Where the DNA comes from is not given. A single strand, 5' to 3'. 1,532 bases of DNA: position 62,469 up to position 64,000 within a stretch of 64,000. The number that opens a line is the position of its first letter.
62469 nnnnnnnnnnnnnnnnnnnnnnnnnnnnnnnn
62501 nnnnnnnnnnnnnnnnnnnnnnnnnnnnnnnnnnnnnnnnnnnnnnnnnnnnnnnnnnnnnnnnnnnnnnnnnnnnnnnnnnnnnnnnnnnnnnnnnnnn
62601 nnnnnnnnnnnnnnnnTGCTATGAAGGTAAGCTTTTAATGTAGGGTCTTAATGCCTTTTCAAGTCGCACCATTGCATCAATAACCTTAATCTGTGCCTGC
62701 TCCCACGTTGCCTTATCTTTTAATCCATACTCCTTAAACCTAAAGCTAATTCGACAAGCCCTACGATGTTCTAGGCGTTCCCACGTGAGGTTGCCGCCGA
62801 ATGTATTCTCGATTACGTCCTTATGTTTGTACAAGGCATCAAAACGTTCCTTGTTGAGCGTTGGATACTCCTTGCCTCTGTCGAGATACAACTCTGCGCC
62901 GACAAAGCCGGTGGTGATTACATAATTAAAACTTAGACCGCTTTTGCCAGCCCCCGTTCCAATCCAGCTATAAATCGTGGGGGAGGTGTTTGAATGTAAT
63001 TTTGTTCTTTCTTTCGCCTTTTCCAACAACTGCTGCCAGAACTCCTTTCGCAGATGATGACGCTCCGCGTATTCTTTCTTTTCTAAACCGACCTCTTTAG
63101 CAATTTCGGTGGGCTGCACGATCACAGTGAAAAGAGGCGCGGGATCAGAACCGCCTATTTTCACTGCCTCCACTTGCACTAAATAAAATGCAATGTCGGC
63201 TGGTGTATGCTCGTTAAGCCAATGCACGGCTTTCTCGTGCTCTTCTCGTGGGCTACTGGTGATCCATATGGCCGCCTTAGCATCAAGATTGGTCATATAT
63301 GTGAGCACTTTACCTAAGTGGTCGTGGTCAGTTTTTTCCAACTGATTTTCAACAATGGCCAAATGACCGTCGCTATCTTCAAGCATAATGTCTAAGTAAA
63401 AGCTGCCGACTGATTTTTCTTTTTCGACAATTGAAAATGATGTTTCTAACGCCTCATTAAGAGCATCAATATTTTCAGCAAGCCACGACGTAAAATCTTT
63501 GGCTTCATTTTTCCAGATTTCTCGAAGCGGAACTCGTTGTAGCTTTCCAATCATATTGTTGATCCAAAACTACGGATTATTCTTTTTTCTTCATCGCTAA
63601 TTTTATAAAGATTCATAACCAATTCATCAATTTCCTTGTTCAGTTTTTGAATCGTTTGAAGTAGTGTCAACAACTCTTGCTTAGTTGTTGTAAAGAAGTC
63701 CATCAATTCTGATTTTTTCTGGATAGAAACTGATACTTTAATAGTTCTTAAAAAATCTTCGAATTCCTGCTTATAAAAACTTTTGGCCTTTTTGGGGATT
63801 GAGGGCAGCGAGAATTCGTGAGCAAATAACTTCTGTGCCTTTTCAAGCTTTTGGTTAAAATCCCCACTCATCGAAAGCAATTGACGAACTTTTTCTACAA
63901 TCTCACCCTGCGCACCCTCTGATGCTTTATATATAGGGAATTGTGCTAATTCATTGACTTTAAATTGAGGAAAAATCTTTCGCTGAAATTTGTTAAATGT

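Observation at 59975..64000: Translationally coupled minus-strand operon of three PD-(D/E)xK nucleases, a small acidic protein and an MTase-like partial gene: candidate uncharacterised defence module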

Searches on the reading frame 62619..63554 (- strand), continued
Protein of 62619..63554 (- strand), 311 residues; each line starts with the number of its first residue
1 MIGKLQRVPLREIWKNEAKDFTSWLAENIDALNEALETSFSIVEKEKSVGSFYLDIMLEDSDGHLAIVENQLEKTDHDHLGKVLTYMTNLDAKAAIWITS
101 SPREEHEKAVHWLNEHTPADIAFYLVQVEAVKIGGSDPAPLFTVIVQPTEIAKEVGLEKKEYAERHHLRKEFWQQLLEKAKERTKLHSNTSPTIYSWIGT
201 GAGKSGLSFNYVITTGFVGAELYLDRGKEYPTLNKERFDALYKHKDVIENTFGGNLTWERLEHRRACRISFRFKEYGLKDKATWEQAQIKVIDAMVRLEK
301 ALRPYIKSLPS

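Call 41: get_annotated_region(hit=H10, flank=6000)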
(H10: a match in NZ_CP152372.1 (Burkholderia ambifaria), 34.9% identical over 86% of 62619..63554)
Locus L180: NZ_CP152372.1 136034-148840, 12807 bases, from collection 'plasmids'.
description: Burkholderia ambifaria strain CF3 plasmid plas1, complete sequence
organism: Burkholderia ambifaria (NCBI taxid 152480)
taxonomy: Bacteria; Pseudomonadota; Betaproteobacteria; Burkholderiales; Burkholderiaceae; Burkholderia; Burkholderia ambifaria
host: -; source: Atractylodes lancea,rhizosphere microbe; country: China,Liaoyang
typing (MOB-suite, as given by PLSDB): conjugative; replicon rep_cluster_523; relaxase MOBF; mating-pair formation MPF_F
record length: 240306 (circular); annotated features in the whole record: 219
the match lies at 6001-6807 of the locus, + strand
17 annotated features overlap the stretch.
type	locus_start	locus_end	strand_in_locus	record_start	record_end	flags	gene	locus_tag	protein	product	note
CDS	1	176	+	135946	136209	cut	-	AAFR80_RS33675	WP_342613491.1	hypothetical protein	-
CDS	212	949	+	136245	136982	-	-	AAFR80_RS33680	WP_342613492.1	hypothetical protein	-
CDS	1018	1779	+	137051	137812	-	-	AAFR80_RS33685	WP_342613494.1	hypothetical protein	-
CDS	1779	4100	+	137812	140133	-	-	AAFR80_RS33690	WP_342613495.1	site-specific integrase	-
CDS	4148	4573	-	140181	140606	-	-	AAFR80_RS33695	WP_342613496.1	hypothetical protein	-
CDS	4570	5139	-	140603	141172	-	-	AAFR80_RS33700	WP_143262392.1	hypothetical protein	-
CDS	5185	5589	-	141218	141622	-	-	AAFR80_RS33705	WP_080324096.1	hypothetical protein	-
CDS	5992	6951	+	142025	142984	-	-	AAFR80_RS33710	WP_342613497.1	DUF4268 domain-containing protein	-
CDS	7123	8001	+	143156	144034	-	-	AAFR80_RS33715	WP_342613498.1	hypothetical protein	-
CDS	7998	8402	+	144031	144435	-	-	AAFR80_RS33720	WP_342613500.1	hypothetical protein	-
CDS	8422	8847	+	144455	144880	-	-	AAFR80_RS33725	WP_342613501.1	hypothetical protein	-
CDS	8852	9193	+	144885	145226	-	-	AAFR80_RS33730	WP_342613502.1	hypothetical protein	-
CDS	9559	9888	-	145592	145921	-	-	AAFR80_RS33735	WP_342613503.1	H-NS histone family protein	-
CDS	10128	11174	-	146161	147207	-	-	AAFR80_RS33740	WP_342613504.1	hypothetical protein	-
CDS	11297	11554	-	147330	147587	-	-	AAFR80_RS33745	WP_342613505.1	PAAR domain-containing protein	-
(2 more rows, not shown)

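Call 73: search_solved_structures(query=window:62619-63554:-, max_evalue=1, show_alignments=1)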
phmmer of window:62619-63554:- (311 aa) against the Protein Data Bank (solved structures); distinct sequences matched with E-value up to 1: 1.
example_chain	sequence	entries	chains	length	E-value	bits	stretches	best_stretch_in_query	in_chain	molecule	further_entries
1eu8_A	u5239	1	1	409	0.055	15.9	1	160-248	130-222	TREHALOSE/MALTOSE BINDING PROTEIN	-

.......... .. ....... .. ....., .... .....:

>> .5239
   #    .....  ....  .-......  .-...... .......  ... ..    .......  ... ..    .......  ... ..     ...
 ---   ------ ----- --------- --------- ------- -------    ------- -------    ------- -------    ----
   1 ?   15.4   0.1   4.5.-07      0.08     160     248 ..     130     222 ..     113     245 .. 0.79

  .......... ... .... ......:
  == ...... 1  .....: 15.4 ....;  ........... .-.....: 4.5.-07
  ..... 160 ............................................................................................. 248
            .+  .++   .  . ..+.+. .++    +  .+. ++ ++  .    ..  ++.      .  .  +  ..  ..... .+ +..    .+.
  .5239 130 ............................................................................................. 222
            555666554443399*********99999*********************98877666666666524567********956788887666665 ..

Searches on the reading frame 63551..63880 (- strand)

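Call 4: search_protein_families(library=pfam, proteins=[window:63551-63880:-], max_evalue=0.1)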
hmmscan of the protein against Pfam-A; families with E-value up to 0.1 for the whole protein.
window:63551-63880:- (109 aa): 3 families
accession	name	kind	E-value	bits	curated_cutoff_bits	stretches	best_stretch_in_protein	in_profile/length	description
PF17675.6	APG6_N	-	0.062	14.2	45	1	37-100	25-78/132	Apg6 coiled-coil region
PF07688.17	KaiA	-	0.071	13.7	22.2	1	35-92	9-63/122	KaiA C-terminal domain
PF25227.1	DUF7845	-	0.076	12.9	27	1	27-92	232-292/315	Domain of unknown function (DUF7845)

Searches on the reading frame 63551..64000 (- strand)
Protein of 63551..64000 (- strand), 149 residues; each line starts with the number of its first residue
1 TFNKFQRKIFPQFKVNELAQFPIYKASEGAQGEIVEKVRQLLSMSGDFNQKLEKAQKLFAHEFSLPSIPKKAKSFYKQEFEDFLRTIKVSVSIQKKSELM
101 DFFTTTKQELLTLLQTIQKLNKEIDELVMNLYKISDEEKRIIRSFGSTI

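Call 5: search_protein_families(library=padloc, proteins=[window:63551-64000:-], max_evalue=0.1)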
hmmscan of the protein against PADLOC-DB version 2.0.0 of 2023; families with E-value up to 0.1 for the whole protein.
window:63551-64000:- (149 aa): 4 families
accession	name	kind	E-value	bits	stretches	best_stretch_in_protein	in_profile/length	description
PDLC03596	REase_MTase_IIG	-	0.00076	15.6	1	89-147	1091-1147/1148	Type IIG restriction enzyme-methyltransferase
PDLC03609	REase_MTase_IIG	-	0.001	14.9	1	90-143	1009-1062/1066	Type IIG restriction enzyme-methyltransferase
PDLC02518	PglX|PglXI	-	0.0023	13.6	1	79-143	907-971/1412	PglX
PDLC01842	CARF2--CARF_HEPN_CSX16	-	0.0097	12.9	1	51-144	181-264/478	-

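Call 6: search_protein_families(library=ncbifam, proteins=[window:63551-64000:-], max_evalue=0.1)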
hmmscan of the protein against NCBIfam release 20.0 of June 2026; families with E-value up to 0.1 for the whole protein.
window:63551-64000:- (149 aa): 5 families
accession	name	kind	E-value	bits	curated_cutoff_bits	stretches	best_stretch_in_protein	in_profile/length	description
NF047740.1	antiphage_MADS5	equivalog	0.011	14.6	400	1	16-90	176-251/461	methylation-associated defense system restriction endonuclease subunit S MAD5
TIGR02473.1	flagell_FliJ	equivalog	0.02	15.3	50.45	1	81-140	48-107/141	flagellar export protein FliJ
NF033452.1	BREX_1_MTaseX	exception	0.021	12.6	500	0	81-139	891-947/1210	BREX-1 system adenine-specific DNA-methyltransferase PglX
NF050110.1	TransRegBldD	equivalog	0.049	13.3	250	1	90-139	49-97/162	transcriptional regulator BldD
NF005300.0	PRK06828.1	subfamily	0.095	11.1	494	1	76-126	340-390/491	amidase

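Call 9: search_protein_families(library=phrogs, proteins=[window:63551-64000:-], max_evalue=0.01)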
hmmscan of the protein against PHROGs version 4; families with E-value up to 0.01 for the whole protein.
window:63551-64000:- (149 aa): 0 families
